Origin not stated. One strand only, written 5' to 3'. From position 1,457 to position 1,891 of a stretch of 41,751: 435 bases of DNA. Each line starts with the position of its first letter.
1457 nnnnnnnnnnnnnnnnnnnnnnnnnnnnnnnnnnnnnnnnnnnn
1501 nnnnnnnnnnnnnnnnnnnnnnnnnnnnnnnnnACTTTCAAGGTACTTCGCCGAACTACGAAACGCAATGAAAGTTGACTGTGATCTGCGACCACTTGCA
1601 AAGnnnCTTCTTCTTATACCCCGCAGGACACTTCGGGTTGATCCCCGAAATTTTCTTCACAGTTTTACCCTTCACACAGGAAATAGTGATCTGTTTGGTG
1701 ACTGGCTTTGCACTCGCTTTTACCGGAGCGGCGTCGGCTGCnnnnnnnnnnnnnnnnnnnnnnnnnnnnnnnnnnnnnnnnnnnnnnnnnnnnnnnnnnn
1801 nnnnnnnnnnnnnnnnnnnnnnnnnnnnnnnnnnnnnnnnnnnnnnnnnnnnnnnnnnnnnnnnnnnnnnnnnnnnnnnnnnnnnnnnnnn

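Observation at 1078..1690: Conserved lysine-rich, two-cysteine C-terminal module on neighbouring secreted proteins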

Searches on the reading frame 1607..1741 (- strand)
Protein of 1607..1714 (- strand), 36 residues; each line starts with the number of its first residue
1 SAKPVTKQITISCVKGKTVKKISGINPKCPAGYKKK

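Call 7: search_protein_families(library=pfam, proteins=[window:1607-1714:-], max_evalue=10)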
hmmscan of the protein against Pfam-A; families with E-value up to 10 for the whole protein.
seq(36 aa): 0 families

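Call 8: search_protein_families(library=ncbifam, proteins=[window:1607-1714:-], max_evalue=10)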
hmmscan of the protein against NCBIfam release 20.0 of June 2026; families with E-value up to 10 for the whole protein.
seq(36 aa): 0 families

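Call 20: find_related_loci(query=A4, collection=genome_contigs, flank=3000)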
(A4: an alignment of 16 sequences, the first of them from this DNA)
Query A4 (36 aa) in genome_contigs; peptide patterns used: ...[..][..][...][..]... (x = any residue, [..] = any of these).
437 stretches matched a pattern; 392 encode a relative of the query (tblastn E <= 1e-3); the best 80 are kept; 80 distinct loci.
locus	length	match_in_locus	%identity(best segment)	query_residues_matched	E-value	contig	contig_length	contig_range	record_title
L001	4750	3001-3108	100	1-36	5e-19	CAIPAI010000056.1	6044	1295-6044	MAG: uncultured actinobacterium isolate Kiruna3_bin-1122 genome assembly, contig: bin-1122:56/65, whole genome shotgun s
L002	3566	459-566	94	1-36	1e-17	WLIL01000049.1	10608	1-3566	MAG: Actinomycetota bacterium isolate UFOp-RH-14apr17-157 RH-14apr17-157-c49, whole genome shotgun sequence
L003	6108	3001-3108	72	1-36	3e-14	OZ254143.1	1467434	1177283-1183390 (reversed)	Candidatus Nanopelagicaceae bacterium isolate PaE-42 genome assembly, chromosome: PaE-42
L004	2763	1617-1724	69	1-36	5e-14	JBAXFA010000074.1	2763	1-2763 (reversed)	MAG: Actinomycetota bacterium isolate ELA259 MAG259_74, whole genome shotgun sequence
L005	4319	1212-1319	69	1-36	1e-13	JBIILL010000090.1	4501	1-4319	MAG: Candidatus Planktophila sp. isolate ME2002-04-17pf_3300042318_group1_bin38 Rohwer_bin264_scaffold_10849_c1, whole g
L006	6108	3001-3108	72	1-36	2e-13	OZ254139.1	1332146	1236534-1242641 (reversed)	Candidatus Nanopelagicaceae bacterium isolate MKE-26 genome assembly, chromosome: MKE-26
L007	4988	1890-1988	79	4-36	2e-13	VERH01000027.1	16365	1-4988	MAG: Candidatus Nanopelagicaceae bacterium isolate ZLKRG35 NODE_3331_length_16365_cov_8.162766, whole genome shotgun seq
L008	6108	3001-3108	69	1-36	3e-13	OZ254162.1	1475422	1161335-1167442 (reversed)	Candidatus Nanopelagicaceae bacterium isolate OrE-3 genome assembly, chromosome: OrE-3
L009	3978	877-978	65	3-36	3e-13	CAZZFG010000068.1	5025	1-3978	MAG TPA_asm: uncultured Bifidobacterium sp. isolate binchicken_co298_30 genome assembly, contig: NODE_35609_length_5025_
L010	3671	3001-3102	74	3-36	3e-13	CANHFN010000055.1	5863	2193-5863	MAG: Actinobacteria bacterium isolate RE-20apr16-158 genome assembly, contig: RE-20APR16-C28273, whole genome shotgun se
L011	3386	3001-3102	71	3-36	6e-13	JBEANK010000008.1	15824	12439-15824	MAG: Actinomycetota bacterium isolate lowercolorado_2019_sw_WHONDRS-S19S_0063_F_bin.26 scaffold_323, whole genome shotgu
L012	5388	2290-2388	76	4-36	6e-13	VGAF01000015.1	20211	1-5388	MAG: Actinomycetota bacterium isolate M_surface_9_m1_017 M_surface_9_m1_017_Ga0194116_10003151, whole genome shotgun seq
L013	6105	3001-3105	69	2-36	5e-13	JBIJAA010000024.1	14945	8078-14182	MAG: Candidatus Planktophila sp. isolate ME2006-06-29D9_3300042301_group2_bin69 Rohwer_bin276_scaffold_1989_c1, whole ge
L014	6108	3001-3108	67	1-36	7e-13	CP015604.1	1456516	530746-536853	Actinobacteria bacterium IMCC26103 chromosome, complete genome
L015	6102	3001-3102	71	3-36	1e-12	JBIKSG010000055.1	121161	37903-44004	MAG: Candidatus Planktophila sp. isolate ME2015-06-27_3300042558_group6_bin129 Rohwer_bin307_scaffold_12_c2, whole genom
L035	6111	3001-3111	68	1-36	1e-11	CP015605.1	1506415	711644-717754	Actinobacteria bacterium IMCC19121 chromosome, complete genome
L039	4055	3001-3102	71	3-36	1e-11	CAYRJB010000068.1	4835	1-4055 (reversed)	MAG TPA_asm: uncultured Actinomycetes bacterium isolate SRP220891_co5_233 genome assembly, contig: NODE_17723_length_483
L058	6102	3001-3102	65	3-36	1e-11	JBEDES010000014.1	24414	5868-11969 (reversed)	MAG: Actinomycetota bacterium isolate NASQAN2014_188_A_bin.31 scaffold_000196, whole genome shotgun sequence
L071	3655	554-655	69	2-36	3e-11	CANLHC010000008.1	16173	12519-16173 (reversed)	MAG: Candidatus Nanopelagicaceae bacterium isolate ZE-13oct10-154 genome assembly, contig: ZE-13oct10-C2371, whole genom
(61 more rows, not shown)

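Call 35: predict_structure(alignment_id=A6)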
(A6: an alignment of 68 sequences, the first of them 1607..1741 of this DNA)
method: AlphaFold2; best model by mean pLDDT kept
length: 45 residues; sequences in the alignment: 68
mean_pLDDT: 78.9   pTM: 0.44
mean pLDDT of the five models: 78.9, 77.7, 77.3, 76.1, 73.5
residues with pLDDT >= 90: 21; 70-90: 9; 50-70: 13; < 50: 2
segments of 3 or more residues with pLDDT < 50: none
pLDDT, mean of each block of 10 residues (from residue 1): 54 73 92 91 89
secondary structure, 60 per line:
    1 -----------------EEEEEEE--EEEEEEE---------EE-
elements in order: E18-24 E27-33

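Call 39: fold_search(model_id=the predicted structure, library=pdb)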
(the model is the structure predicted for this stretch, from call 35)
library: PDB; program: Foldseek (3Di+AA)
matches with E <= 10: 4; with E <= 0.001: 0
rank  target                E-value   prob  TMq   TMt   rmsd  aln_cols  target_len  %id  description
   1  1kg1_MODEL_1_A        1.5e+00  0.72  0.50  0.39   2.7        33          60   24  NMR structure of the NIP1 elicitor protein from Rhynchosporium secalis (released 2003-11-11)
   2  3tvv_A                7.3e+00  0.10  0.35  0.08   2.2        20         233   15  Structure of the tandem PH domains of Rtt106 (residues 68-315) (released 2012-02-01)
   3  8erm_B                8.3e+00  0.13  0.34  0.08   0.7        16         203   38  Crystal structure of FliC D2/D3 domains from Pseudomonas aeruginosa PAO1 (released 2023-05-17)
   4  8erm_A                9.5e+00  0.10  0.33  0.08   0.9        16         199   38  Crystal structure of FliC D2/D3 domains from Pseudomonas aeruginosa PAO1 (released 2023-05-17)

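Call 65: search_protein_families(library=pfam, proteins=[L035:271-1278:+, L071:710-2191:-, L039:1-1722:+, L058:3-755:-], max_evalue=0.05)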
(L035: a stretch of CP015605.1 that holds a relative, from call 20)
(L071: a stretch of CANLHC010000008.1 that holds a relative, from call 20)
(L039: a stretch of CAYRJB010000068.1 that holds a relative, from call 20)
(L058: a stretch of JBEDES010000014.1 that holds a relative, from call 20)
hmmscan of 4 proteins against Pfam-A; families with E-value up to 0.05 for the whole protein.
L035:271-1278:+ (336 aa): 1 family
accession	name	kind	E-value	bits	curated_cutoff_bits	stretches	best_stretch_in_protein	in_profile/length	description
PF14494.11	DUF4436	-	1.2e-06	28.5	23.2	1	55-323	13-248/255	Domain of unknown function (DUF4436)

L071:710-2191:- (494 aa): 2 families
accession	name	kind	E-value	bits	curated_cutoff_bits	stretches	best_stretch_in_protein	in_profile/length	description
PF00722.28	Glyco_hydro_16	-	2.4e-19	69.9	22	1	311-480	31-174/175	Glycosyl hydrolases family 16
PF03935.22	SKN1_KRE6_Sbg1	-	3.9e-05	22.7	30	0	307-357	180-232/501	Beta-glucan synthesis-associated protein SKN1/KRE6/Sbg1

L039:1-1722:+ (574 aa): 0 families

L058:3-755:- (251 aa): 1 family
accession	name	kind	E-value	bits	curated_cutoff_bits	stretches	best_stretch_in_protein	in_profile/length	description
PF01547.30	SBP_bac_1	-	3.6e-10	40.8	26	1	80-238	13-146/307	Bacterial extracellular solute-binding protein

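Call 86: fold_search(model_id=the predicted structure, library=viral)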
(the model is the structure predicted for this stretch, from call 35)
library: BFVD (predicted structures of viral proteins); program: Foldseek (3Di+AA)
matches with E <= 10: 90; with E <= 0.001: 0
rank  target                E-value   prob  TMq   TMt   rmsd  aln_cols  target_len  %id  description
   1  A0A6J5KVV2            2.2e-01  0.89  0.52  0.15   7.1        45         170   24  Uncharacterized protein [uncultured Caudovirales phage]
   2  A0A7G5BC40            6.3e-01  0.66  0.49  0.18   6.7        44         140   25  (no name in the UniProt tables at hand)
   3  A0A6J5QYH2            2.2e+00  0.21  0.40  0.28   4.1        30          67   20  Uncharacterized protein [uncultured Caudovirales phage]
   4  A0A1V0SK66            2.5e+00  0.09  0.32  0.03  11.8        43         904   19  RING finger domain protein [Klosneuvirus KNV1]
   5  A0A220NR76            2.9e+00  0.35  0.48  0.17   4.1        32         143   25  (no name in the UniProt tables at hand)
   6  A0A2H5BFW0            2.9e+00  0.23  0.43  0.32   4.7        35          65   11  Uncharacterized protein [Microbacterium phage Dismas]
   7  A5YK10                3.1e+00  0.25  0.45  0.38   3.5        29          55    7  DUF7372 domain-containing protein [Mycobacterium phage Tweety]
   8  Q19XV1                3.1e+00  0.16  0.41  0.31   5.7        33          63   12  Uncharacterized protein [Mycobacterium phage Wildcat]
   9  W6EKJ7                3.5e+00  0.23  0.42  0.29   6.0        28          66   18  Uncharacterized protein [Rhizobium phage vB_RglS_P106B]
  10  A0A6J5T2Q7            3.5e+00  0.10  0.31  0.07  10.1        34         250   26  Twin-arginine translocation pathway, signal sequence, bacterial/archaeal [uncultured Caudovirales phage]
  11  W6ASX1                3.8e+00  0.23  0.44  0.03   1.9        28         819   21  (no name in the UniProt tables at hand)
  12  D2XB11                3.8e+00  0.14  0.36  0.22   4.2        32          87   16  Uncharacterized protein [Marseillevirus marseillevirus]
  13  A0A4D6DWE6            3.8e+00  0.03  0.22  0.08  12.8        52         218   19  Uncharacterized protein [Edwardsiella phage pEt-SU]
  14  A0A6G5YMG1            4.3e+00  0.30  0.51  0.49   3.1        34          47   20  (no name in the UniProt tables at hand)
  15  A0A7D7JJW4            4.3e+00  0.14  0.38  0.07   2.7        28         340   36  (no name in the UniProt tables at hand)
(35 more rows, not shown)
